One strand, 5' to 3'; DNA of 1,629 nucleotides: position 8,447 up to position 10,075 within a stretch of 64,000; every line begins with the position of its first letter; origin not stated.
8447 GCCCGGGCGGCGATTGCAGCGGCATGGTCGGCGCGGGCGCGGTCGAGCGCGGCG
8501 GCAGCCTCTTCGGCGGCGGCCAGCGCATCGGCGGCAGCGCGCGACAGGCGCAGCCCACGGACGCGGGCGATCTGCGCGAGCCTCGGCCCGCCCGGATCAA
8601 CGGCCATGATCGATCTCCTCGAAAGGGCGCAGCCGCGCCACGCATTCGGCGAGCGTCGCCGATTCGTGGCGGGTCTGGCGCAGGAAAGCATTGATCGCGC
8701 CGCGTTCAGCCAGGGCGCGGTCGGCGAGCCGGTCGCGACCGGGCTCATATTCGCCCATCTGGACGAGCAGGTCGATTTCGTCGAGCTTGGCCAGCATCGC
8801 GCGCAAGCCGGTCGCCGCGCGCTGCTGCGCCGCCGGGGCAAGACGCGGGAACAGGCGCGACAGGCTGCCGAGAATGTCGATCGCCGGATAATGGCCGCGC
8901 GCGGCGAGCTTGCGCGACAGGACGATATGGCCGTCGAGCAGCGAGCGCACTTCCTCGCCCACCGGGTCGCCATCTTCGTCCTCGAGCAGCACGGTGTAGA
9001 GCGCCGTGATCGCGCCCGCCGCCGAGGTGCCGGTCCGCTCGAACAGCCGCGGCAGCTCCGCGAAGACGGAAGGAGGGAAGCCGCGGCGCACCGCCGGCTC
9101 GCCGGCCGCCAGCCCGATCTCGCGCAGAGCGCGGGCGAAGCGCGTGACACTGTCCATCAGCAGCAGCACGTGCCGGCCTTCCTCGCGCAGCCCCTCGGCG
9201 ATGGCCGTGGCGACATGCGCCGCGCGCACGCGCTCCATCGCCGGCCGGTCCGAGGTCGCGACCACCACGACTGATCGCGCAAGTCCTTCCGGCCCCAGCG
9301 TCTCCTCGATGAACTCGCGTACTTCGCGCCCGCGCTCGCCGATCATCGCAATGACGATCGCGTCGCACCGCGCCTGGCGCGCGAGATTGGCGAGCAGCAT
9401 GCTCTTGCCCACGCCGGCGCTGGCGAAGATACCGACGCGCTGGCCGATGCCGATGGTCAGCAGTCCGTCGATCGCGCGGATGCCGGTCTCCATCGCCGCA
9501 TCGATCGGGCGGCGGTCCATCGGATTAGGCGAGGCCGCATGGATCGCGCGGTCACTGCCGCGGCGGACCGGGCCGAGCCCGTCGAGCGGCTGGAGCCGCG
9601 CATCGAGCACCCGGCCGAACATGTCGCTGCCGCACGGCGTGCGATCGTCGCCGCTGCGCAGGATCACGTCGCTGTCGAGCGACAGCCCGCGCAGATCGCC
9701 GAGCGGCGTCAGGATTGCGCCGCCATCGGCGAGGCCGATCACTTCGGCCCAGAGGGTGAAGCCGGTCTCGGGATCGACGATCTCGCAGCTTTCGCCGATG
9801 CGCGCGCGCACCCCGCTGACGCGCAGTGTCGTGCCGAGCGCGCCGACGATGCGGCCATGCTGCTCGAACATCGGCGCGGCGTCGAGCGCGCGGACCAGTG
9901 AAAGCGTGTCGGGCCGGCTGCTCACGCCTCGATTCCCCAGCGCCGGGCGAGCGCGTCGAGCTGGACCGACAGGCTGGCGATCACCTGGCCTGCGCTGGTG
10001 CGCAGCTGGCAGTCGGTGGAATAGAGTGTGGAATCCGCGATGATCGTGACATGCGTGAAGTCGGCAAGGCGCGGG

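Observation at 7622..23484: Complete injectisome with an unusual gene order and no recognisable gatekeeper, tip or translocon genes in the window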

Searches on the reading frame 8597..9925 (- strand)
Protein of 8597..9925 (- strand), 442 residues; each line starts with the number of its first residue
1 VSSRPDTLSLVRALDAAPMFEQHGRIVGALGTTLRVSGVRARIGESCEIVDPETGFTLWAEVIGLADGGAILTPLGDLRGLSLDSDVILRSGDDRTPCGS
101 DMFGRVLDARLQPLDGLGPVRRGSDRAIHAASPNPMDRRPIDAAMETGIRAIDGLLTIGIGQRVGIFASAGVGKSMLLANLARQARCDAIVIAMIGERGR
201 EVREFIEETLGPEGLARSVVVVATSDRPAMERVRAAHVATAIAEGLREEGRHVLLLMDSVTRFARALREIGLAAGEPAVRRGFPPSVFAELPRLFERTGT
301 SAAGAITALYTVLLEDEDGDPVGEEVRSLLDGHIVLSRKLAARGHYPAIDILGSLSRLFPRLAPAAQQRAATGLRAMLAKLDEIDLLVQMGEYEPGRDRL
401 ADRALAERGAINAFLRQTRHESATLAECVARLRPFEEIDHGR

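Call 4: search_protein_families(library=pfam, proteins=[window:8597-9925:-], max_evalue=0.01)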
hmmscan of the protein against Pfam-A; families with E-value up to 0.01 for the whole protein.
window:8597-9925:- (442 aa): 4 families
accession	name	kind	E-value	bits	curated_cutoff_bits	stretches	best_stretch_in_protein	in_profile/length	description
PF00006.31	ATP-synt_ab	-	3.7e-81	272.3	29.5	1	148-356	1-213/213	ATP synthase alpha/beta family, nucleotide-binding domain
PF18269.6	T3SS_ATPase_C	-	3.3e-19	68.9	22.7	1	364-433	2-71/72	T3SS EscN ATPase C-terminal domain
PF13401.12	AAA_22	-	0.00049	20.9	27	1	166-263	10-96/130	AAA domain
PF02874.29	ATP-synt_ab_N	-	0.0048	17.8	20.9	0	26-87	1-65/69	ATP synthase alpha/beta family, beta-barrel domain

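Call 20: search_dna_similar(query=window:8597-9925:-, collection=plasmids, mode=protein, max_rows=60, max_evalue=1e-60, rows=spread)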
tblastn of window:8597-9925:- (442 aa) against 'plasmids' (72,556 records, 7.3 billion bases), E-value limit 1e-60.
Records with a match: 662; places in all: 817; records where one place covers at least 80% of the query: 619.
Best place of each record, by identity: 60-80% 4; <60% 658.
By first word of the organism name: Ralstonia 136; Shigella 103; Yersinia 93; Rhizobium 50; Sinorhizobium 25; Escherichia 24; Azospirillum 23; Aeromonas 21; Bradyrhizobium 17; Pantoea 14; and 59 more.
By predicted mobility (MOB-suite, as given by PLSDB): mobilizable 277; non-mobilizable 230; conjugative 155.
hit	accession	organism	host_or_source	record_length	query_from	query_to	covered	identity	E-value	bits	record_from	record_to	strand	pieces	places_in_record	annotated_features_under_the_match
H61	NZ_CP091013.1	Burkholderia cenocepacia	-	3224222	6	432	97%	55.6%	4e-107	355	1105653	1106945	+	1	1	none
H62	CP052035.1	Aeromonas salmonicida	Sablefish,Isolate Colony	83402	5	432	97%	52.2%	2e-107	355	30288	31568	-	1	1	EscN/YscN/HrcN family type III secretion system ATPase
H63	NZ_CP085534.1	Aeromonas salmonicida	Brook charr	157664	5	432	97%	52.2%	5e-107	355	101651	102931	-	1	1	ascN: SctN family type III secretion system ATPase AscN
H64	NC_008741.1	Nitratidesulfovibrio vulgaris DP4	-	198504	10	432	96%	52.6%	1e-108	359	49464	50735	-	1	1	sctN: type III secretion system ATPase SctN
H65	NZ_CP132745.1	Mycetohabitans endofungorum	-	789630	7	432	96%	51.8%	6e-109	360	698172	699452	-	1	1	sctN: type III secretion system ATPase SctN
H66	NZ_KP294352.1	Paracoccus kondratievae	-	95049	11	432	95%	51.9%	2e-101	338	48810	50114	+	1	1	FliI/YscN family ATPase | hypothetical protein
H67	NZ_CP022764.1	Ralstonia solanacearum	Solanum tuberosum,single cell,Potato ...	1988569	9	427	95%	52.1%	1e-104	348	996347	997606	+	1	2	none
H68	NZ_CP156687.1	Burkholderia stagnalis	Bacterial cells,soils collected in ...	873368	18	426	93%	53.4%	1e-100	336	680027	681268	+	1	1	sctN: type III secretion system ATPase SctN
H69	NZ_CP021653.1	Ralstonia solanacearum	Solanum lycopersicum,Tomato with ...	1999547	9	427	95%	51.9%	9e-103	342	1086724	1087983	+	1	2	none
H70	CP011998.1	Ralstonia solanacearum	ginger,cell culture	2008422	8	427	95%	51.3%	5e-103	343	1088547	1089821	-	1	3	fliI: ATP synthase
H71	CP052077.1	Ralstonia solanacearum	tomato,cell culture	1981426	8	427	95%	51.3%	1e-102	342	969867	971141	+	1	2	none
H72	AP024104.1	Ralstonia solanacearum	-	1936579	8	427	95%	51.3%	1e-102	342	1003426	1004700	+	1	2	hrcN: EscN/YscN/HrcN family type III secretion system ATPase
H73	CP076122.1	Ralstonia solanacearum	Solanum muricatum,cell culture,stem,stem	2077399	8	427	95%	51.3%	1e-102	342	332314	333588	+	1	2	sctN: type III secretion system ATPase SctN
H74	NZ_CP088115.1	Sinorhizobium meliloti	cell culture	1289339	23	425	91%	53.4%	1e-99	333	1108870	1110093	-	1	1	none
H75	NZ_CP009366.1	Yersinia enterocolitica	human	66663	19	437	95%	51.2%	2e-104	347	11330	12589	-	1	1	yscN: SctN family type III secretion system ATPase YscN | yscO: type III secretion system central stalk protein YscO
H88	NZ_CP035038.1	Sinorhizobium fredii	single cell,soil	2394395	23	433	93%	51.7%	8e-90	305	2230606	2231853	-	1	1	none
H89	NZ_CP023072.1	Sinorhizobium fredii CCBAU 83666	G.max,nodule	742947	24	432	93%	50.7%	4e-102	340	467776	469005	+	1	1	sctN: type III secretion system ATPase SctN | hypothetical protein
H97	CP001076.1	Rhizobium etli CIAT 652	-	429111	8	393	87%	47.6%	7e-85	291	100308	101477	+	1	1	hrcN: type III secretion system ATP synthase protein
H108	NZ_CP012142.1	Shigella flexneri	Homo sapiens,cell culture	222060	31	417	88%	42.4%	3e-67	239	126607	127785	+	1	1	spaL: type III secretion system ATPase SpaL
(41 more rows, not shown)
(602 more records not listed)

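Call 25: get_annotated_region(hit=H61, flank=20000)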
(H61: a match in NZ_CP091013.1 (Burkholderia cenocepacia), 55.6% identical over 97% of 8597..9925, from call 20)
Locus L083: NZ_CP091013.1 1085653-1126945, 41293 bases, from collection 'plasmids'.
description: Burkholderia cenocepacia strain CMCC(B)23006 plasmid unnamed1, complete sequence
organism: Burkholderia cenocepacia (NCBI taxid 95486)
taxonomy: Bacteria; Pseudomonadota; Betaproteobacteria; Burkholderiales; Burkholderiaceae; Burkholderia; Burkholderia cenocepacia
host: -; source: -; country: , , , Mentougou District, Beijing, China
typing (MOB-suite, as given by PLSDB): non-mobilizable
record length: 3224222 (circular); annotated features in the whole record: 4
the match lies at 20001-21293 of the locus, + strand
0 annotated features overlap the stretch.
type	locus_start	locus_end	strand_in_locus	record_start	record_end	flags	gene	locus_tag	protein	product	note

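Call 26: get_annotated_region(hit=H66, flank=20000)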
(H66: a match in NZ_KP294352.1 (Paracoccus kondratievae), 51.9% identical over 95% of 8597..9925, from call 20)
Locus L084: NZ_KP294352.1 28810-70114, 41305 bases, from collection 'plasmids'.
description: Paracoccus kondratievae strain NCIMB 13773 plasmid pKON1, complete sequence
organism: Paracoccus kondratievae (NCBI taxid 135740)
taxonomy: Bacteria; Pseudomonadota; Alphaproteobacteria; Rhodobacterales; Paracoccaceae; Paracoccus; Paracoccus kondratievae
host: -; source: -; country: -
typing (MOB-suite, as given by PLSDB): mobilizable; replicon rep_cluster_229; relaxase MOBP
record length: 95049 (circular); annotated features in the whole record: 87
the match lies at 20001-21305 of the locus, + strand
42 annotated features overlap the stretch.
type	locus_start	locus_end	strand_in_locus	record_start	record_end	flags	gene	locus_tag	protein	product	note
CDS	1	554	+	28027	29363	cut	-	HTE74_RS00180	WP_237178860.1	IS3-like element ISPko4 family transposase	GO:0006313 - DNA transposition [Evidence IEA]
CDS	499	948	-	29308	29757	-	-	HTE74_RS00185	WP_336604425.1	alpha/beta hydrolase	-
CDS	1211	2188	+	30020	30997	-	-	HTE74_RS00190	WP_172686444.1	GlxA family transcriptional regulator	-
CDS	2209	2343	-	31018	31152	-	-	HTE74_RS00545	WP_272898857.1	hypothetical protein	-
CDS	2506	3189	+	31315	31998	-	-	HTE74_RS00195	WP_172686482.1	IS6-like element ISPko6 family transposase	GO:0006313 - DNA transposition [Evidence IEA]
CDS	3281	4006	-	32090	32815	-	-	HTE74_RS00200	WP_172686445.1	hypothetical protein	-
CDS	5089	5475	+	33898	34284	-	-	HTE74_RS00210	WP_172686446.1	EscE/YscE/SsaE family type III secretion system needle protein co-chaperone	-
CDS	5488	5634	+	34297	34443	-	-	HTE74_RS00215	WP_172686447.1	hypothetical protein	-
CDS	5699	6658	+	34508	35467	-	-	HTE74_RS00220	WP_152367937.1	hypothetical protein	-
CDS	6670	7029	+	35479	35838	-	-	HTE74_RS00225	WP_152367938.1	hypothetical protein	-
CDS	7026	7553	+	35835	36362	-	-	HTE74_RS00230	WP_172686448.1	tetratricopeptide repeat protein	-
CDS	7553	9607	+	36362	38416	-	sctV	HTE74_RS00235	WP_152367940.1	type III secretion system export apparatus subunit SctV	GO:0009306 - protein secretion [Evidence IEA]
CDS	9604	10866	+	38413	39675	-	-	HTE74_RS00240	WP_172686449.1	pilus assembly protein N-terminal domain-containing protein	-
CDS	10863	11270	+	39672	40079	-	-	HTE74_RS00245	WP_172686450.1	hypothetical protein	-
CDS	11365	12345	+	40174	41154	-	-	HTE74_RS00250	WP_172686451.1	transglycosylase SLT domain-containing protein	-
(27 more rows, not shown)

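Call 27: get_annotated_region(hit=H75, flank=20000)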
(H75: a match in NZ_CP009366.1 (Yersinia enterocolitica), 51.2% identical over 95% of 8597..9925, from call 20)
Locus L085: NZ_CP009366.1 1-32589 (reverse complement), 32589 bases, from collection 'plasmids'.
description: Yersinia enterocolitica strain WA plasmid unnamed, complete sequence
organism: Yersinia enterocolitica (NCBI taxid 630)
taxonomy: Bacteria; Pseudomonadota; Gammaproteobacteria; Enterobacterales; Yersiniaceae; Yersinia; Yersinia enterocolitica
host: -; source: human; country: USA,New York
typing (MOB-suite, as given by PLSDB): non-mobilizable; replicon IncFII,rep_cluster_645
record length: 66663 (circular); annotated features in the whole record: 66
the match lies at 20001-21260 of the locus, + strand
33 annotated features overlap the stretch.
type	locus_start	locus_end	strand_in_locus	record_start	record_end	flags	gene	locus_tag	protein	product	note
CDS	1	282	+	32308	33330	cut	repA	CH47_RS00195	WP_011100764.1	plasmid replication initiator RepA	-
CDS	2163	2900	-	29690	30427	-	traT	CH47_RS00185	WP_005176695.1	conjugal transfer complement resistance protein TraT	-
CDS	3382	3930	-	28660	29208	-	yopK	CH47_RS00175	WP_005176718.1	type III secretion system effector YopK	-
predicted_resistance_gene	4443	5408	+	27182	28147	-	yopT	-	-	T3SS effector cysteine protease YopT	predicted by amrfinderplus; class ; identity 98.45%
CDS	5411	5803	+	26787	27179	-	sycT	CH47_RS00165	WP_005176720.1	type III secretion system chaperone SycT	-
CDS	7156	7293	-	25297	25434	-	-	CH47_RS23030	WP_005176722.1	hypothetical protein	-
CDS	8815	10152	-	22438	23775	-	-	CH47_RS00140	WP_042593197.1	leucine-rich repeat domain-containing protein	-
CDS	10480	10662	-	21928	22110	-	-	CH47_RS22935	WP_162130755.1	hypothetical protein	-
predicted_resistance_gene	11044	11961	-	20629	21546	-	yopD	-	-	type III secretion system translocon subunit YopD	predicted by amrfinderplus; class ; identity 99.67%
predicted_resistance_gene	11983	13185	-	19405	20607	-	yopB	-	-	type III secretion system translocon subunit YopB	predicted by amrfinderplus; class ; identity 99.25%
CDS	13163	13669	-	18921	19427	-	lcrH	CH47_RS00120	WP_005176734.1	type III secretion system chaperone SycD/LcrH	-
CDS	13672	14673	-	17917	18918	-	lcrV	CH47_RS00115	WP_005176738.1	type III secretion system needle tip protein LcrV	-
CDS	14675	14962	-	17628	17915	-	lcrG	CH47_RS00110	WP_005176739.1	type III secretion system chaperone LcrG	-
CDS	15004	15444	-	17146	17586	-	lcrR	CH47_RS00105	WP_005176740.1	type III secretion system chaperone LcrR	-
CDS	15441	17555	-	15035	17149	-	lcrD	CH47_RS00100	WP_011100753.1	SctV family type III secretion system export apparatus subunit LcrD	-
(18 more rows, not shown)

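Call 28: get_annotated_region(hit=H72, flank=18000)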
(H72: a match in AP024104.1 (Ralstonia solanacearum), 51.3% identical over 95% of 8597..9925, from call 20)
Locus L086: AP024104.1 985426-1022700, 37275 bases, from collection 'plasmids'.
description: Ralstonia solanacearum MAFF 301560 plasmid pMAFF301560 DNA, complete sequence
organism: Ralstonia solanacearum (NCBI taxid 305)
taxonomy: Bacteria; Pseudomonadota; Betaproteobacteria; Burkholderiales; Burkholderiaceae; Ralstonia; Ralstonia solanacearum
host: -; source: -; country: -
typing (MOB-suite, as given by PLSDB): mobilizable; relaxase MOBP
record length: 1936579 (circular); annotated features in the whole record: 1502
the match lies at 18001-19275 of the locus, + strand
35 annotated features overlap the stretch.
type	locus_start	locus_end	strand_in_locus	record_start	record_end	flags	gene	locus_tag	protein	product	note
CDS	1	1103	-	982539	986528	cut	-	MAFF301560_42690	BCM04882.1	hypothetical protein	-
CDS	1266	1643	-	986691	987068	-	-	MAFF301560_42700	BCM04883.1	hypothetical protein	-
CDS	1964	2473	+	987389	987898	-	-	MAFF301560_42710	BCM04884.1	RNA polymerase sigma factor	-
CDS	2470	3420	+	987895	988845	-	-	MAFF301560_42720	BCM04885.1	sensor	-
CDS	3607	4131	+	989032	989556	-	-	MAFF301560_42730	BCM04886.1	hypothetical protein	-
CDS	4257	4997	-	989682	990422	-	hrpG_1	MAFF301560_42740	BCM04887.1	transcriptional regulator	-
CDS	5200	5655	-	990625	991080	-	-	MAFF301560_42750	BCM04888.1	hypothetical protein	-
CDS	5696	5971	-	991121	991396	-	-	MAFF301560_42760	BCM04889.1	hypothetical protein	-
CDS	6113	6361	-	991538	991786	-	-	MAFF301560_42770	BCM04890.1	hypothetical protein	-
CDS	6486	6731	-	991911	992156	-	-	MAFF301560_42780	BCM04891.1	hypothetical protein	-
CDS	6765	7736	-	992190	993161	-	hrpD5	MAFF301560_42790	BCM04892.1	HPr kinase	-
CDS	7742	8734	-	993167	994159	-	-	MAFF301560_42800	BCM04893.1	hypothetical protein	-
CDS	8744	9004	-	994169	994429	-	hrcS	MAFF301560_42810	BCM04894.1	EscS/YscS/HrcS family type III secretion system export apparatus protein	-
CDS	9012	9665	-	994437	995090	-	hrcR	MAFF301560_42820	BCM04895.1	EscR/YscR/HrcR family type III secretion system export apparatus protein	-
CDS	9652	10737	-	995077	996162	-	sctQ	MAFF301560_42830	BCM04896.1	type III secretion-associated protein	-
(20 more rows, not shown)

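Call 29: get_annotated_region(hit=H89, flank=20000)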
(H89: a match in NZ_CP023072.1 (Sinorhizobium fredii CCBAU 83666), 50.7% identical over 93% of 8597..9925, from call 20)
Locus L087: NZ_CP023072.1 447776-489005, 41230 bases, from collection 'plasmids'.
description: Sinorhizobium fredii CCBAU 83666 plasmid pSF83666a, complete sequence
organism: Sinorhizobium fredii CCBAU 83666 (NCBI taxid 1128334)
taxonomy: Bacteria; Pseudomonadota; Alphaproteobacteria; Hyphomicrobiales; Rhizobiaceae; Sinorhizobium; Sinorhizobium fredii; Sinorhizobium fredii CCBAU 83666
host: -; source: G.max,nodule; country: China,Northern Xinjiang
typing (MOB-suite, as given by PLSDB): conjugative; replicon rep_cluster_473; relaxase MOBP,MOBQ; mating-pair formation MPF_T
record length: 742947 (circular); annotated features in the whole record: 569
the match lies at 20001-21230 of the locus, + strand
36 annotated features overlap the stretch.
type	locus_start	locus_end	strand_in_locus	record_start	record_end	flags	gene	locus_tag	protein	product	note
CDS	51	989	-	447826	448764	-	nodD2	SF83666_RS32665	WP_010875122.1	transcriptional regulator NodD2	-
CDS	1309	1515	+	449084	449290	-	-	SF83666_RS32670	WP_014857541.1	hypothetical protein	-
CDS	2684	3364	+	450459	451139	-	-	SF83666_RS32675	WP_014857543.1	response regulator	GO:0000160 - phosphorelay signal transduction system [Evidence IEA]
CDS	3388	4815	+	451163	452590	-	-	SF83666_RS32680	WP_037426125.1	type II and III secretion system protein family protein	-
CDS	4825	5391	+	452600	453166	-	-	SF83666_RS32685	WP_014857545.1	CpaD family pilus assembly lipoprotein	-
CDS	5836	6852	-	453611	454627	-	nopL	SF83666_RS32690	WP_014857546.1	type II secretion system effector nodulation protein NopL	-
CDS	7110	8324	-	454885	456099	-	-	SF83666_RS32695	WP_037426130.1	MFS transporter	GO:0055085 - transmembrane transport [Evidence IEA]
CDS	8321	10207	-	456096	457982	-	-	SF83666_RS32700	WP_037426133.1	IucA/IucC family protein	GO:0019290 - siderophore biosynthetic process [Evidence IEA]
CDS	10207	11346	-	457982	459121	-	-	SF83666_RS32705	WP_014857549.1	NAD/NADP octopine/nopaline dehydrogenase family protein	-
CDS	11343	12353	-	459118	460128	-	-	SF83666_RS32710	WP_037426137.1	cysteine synthase family protein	GO:0006535 - cysteine biosynthetic process from serine [Evidence IEA]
CDS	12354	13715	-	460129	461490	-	-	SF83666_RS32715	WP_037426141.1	Y4yA family PLP-dependent enzyme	-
CDS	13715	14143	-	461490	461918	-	-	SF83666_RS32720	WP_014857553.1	ParB N-terminal domain-containing protein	-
CDS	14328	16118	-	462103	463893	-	nopX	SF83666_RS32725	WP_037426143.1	type II secretion system effector nodulation protein NopX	-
CDS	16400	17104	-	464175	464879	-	nolW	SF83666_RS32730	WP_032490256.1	nodulation protein NolW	-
CDS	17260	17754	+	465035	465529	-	nolB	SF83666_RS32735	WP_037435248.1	nodulation protein NolB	-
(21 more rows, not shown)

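Call 30: get_annotated_region(hit=H108, flank=18000)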
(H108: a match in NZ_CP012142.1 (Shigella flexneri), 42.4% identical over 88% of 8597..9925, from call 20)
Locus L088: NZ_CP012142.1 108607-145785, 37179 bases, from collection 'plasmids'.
description: Shigella flexneri 4c strain 1205 plasmid 1205p2, complete sequence
organism: Shigella flexneri (NCBI taxid 1617964)
taxonomy: Bacteria; Pseudomonadota; Gammaproteobacteria; Enterobacterales; Enterobacteriaceae; Shigella; Shigella flexneri
host: -; source: Homo sapiens,cell culture; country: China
typing (MOB-suite, as given by PLSDB): mobilizable; replicon IncFIA; relaxase MOBF,MOBF,MOBP
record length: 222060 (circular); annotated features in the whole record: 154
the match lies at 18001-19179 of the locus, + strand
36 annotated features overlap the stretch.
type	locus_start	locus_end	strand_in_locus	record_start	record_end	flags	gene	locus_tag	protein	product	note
CDS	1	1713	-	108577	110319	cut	ipaB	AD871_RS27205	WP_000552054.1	type III secretion system translocon subunit IpaB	-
CDS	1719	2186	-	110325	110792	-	ipgC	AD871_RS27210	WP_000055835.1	SycD/LcrH family type III secretion system chaperone IpgC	-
CDS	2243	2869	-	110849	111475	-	ipgB1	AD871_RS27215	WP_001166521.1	type III secretion effector IpgB1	-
CDS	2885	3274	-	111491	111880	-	ipgA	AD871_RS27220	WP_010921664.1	type III secretion system chaperone IpgA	-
CDS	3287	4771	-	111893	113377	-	icsB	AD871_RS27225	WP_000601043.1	type III secretion system effector IcsB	-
CDS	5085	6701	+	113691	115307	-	-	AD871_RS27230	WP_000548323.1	type III secretion system effector inositol phosphate phosphatase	-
CDS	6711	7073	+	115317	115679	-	ipgE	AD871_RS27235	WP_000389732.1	type III secretion system chaperone IpgE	-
CDS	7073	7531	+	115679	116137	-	ipgF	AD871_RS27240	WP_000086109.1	type III secretion system lytic transglycosylase IpgF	-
CDS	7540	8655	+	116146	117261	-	mxiG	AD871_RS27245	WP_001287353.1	type III secretion system protein MxiG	-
CDS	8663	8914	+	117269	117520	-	mxiH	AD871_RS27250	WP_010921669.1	type III secretion system needle filament protein MxiH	-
CDS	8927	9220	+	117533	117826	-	mxiI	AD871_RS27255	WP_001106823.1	type III secretion system inner rod protein MxiI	-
CDS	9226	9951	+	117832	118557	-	mxiJ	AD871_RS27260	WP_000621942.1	SctJ family type III secretion inner membrane ring lipoprotein Mxi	-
CDS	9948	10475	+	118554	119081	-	-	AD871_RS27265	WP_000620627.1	type III secretion apparatus protein OrgA/MxiK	GO:0030254 - protein secretion by the type III secretion system [Evidence IEA]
CDS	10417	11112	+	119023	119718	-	mxiN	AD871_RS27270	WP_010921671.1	Mxi-Spa type III secretion system linker protein MxiN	-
CDS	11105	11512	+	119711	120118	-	mxiM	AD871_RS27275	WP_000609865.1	type III secretion system protein MxiM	-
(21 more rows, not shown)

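Call 31: get_annotated_region(hit=H64, flank=18000)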
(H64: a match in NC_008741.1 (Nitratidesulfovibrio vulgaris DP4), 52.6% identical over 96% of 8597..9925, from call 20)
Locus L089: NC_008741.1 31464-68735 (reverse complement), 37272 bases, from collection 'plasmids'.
description: Nitratidesulfovibrio vulgaris DP4 plasmid pDVUL01, complete sequence
organism: Nitratidesulfovibrio vulgaris DP4 (NCBI taxid 391774)
taxonomy: Bacteria; Thermodesulfobacteriota; Desulfovibrionia; Desulfovibrionales; Desulfovibrionaceae; Nitratidesulfovibrio; Nitratidesulfovibrio vulgaris; Nitratidesulfovibrio vulgaris DP4
host: -; source: -; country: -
typing (MOB-suite, as given by PLSDB): non-mobilizable
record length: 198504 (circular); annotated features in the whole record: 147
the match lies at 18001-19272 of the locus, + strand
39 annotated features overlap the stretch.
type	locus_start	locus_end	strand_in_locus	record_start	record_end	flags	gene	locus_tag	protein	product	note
CDS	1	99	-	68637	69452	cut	sctT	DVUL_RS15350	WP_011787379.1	type III secretion system export apparatus subunit SctT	GO:0030254 - protein secretion by the type III secretion system [Evidence IEA]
CDS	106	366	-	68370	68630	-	sctS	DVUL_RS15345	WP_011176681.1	type III secretion system export apparatus subunit SctS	GO:0030254 - protein secretion by the type III secretion system [Evidence IEA]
CDS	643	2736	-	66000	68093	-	sctV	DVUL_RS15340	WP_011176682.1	type III secretion system export apparatus subunit SctV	GO:0009306 - protein secretion [Evidence IEA]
CDS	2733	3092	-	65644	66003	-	-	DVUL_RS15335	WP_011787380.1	tetratricopeptide repeat protein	-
CDS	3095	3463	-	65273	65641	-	-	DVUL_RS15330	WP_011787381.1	type III secretion protein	-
CDS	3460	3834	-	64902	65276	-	sycN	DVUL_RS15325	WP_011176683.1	type III secretion chaperone SycN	-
CDS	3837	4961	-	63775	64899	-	sctW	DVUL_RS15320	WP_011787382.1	type III secretion system gatekeeper subunit SctW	GO:0050709 - negative regulation of protein secretion [Evidence IEA]; GO:0030254 - protein secretion by the type III ...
CDS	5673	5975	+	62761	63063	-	-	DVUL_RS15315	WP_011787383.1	hypothetical protein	-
CDS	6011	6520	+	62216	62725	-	-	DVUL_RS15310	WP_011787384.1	hypothetical protein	-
CDS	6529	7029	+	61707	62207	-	-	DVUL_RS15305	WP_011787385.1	SycD/LcrH family type III secretion system chaperone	-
CDS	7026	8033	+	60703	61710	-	-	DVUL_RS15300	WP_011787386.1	type III secretion system protein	-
CDS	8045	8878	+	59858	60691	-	sctB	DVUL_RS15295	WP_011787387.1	type III secretion system translocon subunit SctB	-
CDS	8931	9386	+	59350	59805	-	-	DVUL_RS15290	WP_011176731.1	CesT family type III secretion system chaperone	GO:0030254 - protein secretion by the type III secretion system [Evidence IEA]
CDS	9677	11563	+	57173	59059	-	sctC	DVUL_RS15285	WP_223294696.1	type III secretion system outer membrane ring subunit SctC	-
CDS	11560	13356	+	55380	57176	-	sctD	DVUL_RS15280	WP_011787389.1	type III secretion system inner membrane ring subunit SctD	GO:0030254 - protein secretion by the type III secretion system [Evidence IEA]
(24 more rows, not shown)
